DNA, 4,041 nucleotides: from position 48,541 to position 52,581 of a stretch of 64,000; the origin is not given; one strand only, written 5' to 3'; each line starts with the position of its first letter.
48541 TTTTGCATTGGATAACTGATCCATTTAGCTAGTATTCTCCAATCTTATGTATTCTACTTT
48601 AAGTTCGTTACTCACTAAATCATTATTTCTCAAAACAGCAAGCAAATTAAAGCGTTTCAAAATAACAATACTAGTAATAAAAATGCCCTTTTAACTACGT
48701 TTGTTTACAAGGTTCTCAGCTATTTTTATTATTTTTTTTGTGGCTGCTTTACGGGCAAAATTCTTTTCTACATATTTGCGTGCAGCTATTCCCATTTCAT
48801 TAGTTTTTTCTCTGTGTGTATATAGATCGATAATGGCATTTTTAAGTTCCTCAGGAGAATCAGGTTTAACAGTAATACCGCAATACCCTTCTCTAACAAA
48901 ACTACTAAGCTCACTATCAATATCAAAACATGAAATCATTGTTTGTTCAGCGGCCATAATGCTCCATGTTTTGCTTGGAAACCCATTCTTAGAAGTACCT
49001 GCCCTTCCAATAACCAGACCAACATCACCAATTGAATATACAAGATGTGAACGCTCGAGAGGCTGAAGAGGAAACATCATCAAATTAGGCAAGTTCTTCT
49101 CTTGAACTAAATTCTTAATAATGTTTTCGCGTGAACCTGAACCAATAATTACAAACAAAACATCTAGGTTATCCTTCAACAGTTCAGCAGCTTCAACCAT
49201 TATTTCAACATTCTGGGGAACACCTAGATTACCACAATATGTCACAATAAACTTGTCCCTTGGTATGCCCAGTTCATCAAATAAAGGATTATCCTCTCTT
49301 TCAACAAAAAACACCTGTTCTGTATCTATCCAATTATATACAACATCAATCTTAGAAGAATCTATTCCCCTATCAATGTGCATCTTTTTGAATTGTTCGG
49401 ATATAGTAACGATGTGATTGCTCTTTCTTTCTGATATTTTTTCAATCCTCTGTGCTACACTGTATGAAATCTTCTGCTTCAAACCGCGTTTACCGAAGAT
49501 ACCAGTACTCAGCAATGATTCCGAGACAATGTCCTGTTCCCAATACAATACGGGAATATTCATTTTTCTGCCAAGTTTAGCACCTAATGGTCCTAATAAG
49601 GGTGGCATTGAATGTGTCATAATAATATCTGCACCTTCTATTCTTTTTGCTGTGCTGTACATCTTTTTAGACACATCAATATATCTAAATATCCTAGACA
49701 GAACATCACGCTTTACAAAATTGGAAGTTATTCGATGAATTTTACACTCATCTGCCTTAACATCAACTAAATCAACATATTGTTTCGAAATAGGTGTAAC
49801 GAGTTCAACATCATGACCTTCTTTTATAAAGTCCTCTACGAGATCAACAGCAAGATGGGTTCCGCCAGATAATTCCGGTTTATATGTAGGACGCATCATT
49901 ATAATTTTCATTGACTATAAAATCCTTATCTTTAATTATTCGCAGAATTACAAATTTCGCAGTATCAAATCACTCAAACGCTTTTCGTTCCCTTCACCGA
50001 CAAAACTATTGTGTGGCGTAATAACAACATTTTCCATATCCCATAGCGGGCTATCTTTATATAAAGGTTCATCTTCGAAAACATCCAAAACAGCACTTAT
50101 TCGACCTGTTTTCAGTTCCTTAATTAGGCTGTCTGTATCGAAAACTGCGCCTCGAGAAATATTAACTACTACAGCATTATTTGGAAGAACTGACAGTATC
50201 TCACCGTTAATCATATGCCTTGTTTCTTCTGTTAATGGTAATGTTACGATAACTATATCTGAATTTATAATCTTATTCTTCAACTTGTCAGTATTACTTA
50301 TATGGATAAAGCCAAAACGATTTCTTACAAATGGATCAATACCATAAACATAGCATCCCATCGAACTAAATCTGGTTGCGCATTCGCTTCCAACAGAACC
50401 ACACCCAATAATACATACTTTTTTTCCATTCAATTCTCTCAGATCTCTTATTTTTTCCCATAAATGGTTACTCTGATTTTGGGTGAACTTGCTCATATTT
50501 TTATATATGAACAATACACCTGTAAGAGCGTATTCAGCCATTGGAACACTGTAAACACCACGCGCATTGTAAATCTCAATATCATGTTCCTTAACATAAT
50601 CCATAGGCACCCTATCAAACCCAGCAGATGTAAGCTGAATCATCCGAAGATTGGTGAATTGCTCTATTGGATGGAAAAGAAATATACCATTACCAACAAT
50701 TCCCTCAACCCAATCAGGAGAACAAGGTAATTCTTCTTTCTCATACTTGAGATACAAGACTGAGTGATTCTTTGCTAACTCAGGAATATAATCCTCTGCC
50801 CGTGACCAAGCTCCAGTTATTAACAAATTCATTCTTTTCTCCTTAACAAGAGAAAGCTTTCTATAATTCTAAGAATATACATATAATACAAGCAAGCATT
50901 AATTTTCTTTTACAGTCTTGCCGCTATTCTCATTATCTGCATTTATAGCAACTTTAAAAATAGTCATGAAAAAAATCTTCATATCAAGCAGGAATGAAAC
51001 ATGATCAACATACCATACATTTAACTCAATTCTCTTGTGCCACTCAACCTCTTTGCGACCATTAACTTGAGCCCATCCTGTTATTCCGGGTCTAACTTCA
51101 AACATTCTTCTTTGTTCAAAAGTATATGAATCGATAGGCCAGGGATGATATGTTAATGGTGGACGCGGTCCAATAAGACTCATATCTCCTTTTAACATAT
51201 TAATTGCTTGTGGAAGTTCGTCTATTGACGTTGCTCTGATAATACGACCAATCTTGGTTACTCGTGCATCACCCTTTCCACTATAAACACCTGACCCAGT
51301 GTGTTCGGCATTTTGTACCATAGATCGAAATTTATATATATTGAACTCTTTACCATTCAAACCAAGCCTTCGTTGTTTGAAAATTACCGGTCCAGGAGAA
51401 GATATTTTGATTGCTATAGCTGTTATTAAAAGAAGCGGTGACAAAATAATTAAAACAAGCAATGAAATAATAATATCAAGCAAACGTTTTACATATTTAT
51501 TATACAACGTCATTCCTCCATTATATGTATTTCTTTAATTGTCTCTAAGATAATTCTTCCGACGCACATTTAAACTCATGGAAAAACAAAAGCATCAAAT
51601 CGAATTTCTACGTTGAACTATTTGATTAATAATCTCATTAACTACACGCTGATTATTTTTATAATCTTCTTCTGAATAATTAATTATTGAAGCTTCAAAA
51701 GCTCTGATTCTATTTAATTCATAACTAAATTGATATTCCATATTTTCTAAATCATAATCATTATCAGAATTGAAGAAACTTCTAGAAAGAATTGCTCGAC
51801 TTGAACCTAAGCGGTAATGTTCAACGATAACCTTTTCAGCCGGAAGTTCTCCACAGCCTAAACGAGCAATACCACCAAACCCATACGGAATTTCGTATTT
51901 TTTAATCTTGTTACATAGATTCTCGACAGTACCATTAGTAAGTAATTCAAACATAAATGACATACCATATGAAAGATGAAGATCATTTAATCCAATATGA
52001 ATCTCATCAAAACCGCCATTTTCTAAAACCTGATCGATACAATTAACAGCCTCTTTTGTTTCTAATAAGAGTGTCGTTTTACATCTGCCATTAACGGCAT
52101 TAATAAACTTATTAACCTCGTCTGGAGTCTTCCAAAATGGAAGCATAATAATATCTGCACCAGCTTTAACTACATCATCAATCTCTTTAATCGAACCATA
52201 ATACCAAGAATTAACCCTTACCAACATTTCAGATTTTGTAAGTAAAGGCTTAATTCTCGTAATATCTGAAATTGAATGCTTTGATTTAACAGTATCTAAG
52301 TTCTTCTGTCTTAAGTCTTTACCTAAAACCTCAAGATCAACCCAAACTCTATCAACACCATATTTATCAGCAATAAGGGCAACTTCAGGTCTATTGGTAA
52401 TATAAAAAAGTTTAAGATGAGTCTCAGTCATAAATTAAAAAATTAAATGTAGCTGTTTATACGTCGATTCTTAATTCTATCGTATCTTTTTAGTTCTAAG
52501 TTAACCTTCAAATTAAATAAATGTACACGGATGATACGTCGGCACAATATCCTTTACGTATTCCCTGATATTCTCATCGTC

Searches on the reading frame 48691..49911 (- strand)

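Call 55: search_protein_families(library=pfam, proteins=[window:48691-49911:-], max_evalue=0.00001)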
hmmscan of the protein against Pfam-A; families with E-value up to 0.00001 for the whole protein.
window:48691-49911:- (406 aa): 4 families
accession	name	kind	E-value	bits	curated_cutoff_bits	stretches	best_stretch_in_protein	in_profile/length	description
PF00534.26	Glycos_transf_1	-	1.9e-15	57.2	26.4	1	211-379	6-171/172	Glycosyl transferases group 1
PF13439.12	Glyco_transf_4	-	2.2e-15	57.6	28.5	1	16-199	3-170/170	Glycosyltransferase Family 4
PF13692.12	Glyco_trans_1_4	-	4.9e-10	40.3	27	1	221-365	2-141/142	Glycosyl transferases group 1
PF13579.12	Glyco_trans_4_4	-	4.7e-09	37.2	29.7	1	21-194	7-158/158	Glycosyl transferase 4-like domain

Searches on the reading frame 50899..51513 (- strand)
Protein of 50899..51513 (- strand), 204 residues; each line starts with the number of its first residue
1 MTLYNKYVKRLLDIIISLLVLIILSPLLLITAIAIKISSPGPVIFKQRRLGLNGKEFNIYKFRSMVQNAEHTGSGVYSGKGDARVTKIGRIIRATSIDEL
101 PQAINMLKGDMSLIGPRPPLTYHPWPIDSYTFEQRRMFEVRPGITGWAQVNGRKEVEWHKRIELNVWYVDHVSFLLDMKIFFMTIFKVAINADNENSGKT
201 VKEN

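Call 55: search_protein_families(library=pfam, proteins=[window:50899-51513:-], max_evalue=0.00001)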
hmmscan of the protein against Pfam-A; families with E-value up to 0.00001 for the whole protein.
window:50899-51513:- (204 aa): 1 family
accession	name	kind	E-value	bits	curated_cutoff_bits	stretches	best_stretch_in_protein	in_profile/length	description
PF02397.22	Bac_transf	-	9.5e-69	230.9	27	1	9-188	1-177/179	Bacterial sugar transferase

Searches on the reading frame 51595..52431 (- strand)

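Call 55: search_protein_families(library=pfam, proteins=[window:51595-52431:-], max_evalue=0.00001)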
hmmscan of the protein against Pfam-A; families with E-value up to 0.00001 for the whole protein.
window:51595-52431:- (278 aa): 1 family
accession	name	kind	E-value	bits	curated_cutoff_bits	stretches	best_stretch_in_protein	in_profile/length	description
PF03328.21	HpcH_HpaI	-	7.2e-11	42.2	25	1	8-157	4-160/221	HpcH/HpaI aldolase/citrate lyase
